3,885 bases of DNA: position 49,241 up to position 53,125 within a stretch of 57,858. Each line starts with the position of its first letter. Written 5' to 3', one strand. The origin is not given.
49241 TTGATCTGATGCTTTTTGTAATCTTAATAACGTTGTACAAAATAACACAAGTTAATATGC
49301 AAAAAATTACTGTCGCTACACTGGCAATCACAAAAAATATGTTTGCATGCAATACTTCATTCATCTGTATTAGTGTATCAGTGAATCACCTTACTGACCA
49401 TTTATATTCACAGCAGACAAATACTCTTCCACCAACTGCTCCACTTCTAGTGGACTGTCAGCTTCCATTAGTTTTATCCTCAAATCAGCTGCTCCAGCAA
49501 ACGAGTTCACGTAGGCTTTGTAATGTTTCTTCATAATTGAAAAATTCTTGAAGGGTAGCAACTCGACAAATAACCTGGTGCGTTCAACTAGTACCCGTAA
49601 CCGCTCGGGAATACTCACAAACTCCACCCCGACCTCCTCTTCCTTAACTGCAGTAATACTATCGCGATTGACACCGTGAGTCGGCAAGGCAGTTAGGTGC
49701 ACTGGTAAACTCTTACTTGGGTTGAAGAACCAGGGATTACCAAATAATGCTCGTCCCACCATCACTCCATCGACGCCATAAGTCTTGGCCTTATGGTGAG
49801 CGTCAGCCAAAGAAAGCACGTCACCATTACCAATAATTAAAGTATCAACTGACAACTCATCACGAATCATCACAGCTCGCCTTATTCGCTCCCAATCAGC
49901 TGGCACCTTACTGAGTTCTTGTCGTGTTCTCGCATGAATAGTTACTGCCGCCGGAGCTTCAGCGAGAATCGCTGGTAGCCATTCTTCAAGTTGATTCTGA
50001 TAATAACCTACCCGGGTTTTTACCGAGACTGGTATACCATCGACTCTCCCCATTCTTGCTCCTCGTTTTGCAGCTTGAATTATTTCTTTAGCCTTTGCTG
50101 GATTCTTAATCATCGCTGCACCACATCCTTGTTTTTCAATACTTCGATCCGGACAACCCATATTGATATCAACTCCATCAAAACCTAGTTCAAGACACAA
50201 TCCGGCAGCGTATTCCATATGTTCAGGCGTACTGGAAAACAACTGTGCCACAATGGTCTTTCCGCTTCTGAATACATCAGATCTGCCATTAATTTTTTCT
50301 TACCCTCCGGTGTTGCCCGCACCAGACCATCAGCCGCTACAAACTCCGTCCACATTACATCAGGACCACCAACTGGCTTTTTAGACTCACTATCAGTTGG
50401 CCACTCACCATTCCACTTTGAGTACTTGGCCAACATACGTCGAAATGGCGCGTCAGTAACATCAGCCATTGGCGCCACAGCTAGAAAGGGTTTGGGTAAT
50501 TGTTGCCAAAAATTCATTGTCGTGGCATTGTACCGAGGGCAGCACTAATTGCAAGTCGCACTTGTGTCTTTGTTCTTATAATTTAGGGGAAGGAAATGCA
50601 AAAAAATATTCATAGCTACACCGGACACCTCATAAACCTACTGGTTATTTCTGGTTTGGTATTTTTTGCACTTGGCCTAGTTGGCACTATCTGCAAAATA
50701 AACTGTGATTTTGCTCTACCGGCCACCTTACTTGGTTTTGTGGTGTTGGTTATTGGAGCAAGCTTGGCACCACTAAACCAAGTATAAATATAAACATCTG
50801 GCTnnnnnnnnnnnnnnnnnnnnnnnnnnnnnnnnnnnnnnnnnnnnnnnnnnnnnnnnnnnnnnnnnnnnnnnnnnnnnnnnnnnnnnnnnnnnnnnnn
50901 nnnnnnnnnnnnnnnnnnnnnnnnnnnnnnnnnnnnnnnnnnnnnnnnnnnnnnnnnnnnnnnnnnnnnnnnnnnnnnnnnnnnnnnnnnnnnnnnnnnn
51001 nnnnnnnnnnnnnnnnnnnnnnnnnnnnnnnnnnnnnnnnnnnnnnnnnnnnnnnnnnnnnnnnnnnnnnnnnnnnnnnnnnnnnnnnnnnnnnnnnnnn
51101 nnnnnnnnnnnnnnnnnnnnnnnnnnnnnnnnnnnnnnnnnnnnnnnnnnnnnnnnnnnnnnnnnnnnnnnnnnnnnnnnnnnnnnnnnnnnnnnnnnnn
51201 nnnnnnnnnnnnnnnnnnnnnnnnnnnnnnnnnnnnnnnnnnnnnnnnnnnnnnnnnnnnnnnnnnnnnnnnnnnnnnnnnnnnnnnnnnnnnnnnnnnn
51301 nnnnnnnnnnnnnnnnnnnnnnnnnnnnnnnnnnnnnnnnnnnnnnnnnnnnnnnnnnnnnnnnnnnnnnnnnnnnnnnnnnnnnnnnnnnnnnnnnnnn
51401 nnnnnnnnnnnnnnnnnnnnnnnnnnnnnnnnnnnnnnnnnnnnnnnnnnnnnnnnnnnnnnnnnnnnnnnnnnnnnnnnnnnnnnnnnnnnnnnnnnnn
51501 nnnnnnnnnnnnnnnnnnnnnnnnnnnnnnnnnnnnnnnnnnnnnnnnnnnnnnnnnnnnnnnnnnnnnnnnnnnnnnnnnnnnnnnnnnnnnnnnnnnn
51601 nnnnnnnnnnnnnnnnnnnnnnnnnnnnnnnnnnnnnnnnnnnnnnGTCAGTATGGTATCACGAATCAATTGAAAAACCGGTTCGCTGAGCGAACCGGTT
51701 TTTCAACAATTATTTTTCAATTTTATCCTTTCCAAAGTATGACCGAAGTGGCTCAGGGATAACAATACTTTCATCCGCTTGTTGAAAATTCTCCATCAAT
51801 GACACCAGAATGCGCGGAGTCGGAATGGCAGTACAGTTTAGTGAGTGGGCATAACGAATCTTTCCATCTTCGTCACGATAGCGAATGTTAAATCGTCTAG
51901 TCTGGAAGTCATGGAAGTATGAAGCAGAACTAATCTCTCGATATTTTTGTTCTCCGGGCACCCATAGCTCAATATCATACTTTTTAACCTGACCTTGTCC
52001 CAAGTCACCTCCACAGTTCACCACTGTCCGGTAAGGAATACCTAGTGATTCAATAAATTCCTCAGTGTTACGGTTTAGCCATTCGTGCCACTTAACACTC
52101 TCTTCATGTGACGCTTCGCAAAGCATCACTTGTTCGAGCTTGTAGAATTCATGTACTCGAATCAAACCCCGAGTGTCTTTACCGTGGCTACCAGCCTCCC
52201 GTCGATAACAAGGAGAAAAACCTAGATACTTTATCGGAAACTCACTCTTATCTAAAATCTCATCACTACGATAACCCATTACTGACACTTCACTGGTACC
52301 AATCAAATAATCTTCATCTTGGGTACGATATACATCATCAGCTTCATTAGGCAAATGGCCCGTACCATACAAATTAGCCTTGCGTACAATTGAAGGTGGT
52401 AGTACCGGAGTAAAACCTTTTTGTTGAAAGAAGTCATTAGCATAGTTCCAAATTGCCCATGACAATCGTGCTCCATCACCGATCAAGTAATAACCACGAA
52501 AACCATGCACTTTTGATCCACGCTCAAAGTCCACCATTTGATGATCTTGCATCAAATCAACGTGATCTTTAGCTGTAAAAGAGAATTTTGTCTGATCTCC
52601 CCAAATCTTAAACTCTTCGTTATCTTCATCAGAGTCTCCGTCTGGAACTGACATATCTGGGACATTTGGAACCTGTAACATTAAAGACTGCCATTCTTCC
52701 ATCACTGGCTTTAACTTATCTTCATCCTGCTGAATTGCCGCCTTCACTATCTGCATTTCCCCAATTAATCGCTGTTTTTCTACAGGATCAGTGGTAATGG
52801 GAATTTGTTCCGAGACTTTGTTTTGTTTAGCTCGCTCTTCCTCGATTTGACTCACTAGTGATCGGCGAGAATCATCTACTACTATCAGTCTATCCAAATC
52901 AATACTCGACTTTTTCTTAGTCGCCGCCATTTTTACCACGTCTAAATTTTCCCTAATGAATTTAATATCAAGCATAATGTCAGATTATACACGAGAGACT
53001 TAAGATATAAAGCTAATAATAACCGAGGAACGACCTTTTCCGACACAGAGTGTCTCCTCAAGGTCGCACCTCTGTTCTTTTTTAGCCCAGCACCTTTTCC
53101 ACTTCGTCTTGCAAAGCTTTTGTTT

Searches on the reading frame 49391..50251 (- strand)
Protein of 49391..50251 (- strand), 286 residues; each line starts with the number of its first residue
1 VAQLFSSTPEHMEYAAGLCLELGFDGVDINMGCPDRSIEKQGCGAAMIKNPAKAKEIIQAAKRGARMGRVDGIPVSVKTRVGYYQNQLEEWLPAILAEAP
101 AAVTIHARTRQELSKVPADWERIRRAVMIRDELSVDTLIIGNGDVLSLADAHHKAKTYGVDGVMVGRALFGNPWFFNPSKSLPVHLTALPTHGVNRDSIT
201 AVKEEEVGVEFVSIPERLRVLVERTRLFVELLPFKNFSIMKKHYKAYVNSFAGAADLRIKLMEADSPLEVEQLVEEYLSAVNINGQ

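Call 95: search_protein_families(library=pfam, proteins=[window:49391-50251:-], max_evalue=0.0001)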
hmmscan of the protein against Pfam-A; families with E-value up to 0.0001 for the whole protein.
window:49391-50251:- (286 aa): 1 family
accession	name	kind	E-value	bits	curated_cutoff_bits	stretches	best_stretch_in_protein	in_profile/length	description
PF01207.24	Dus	-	1.9e-44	152.5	20.4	1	3-279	59-308/311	Dihydrouridine synthase (Dus)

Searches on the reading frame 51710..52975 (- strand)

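Call 95: search_protein_families(library=pfam, proteins=[window:51710-52975:-], max_evalue=0.0001)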
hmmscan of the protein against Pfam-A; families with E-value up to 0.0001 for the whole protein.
window:51710-52975:- (421 aa): 2 families
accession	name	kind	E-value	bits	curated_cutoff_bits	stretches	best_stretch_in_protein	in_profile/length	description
PF00587.30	tRNA-synt_2b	-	1.1e-30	107.4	29.3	1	219-396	8-178/179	tRNA synthetase class II core domain (G, H, P, S and T)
PF02403.27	Seryl_tRNA_N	-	1.3e-21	77.3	28.2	1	1-106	1-108/108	Seryl-tRNA synthetase N-terminal domain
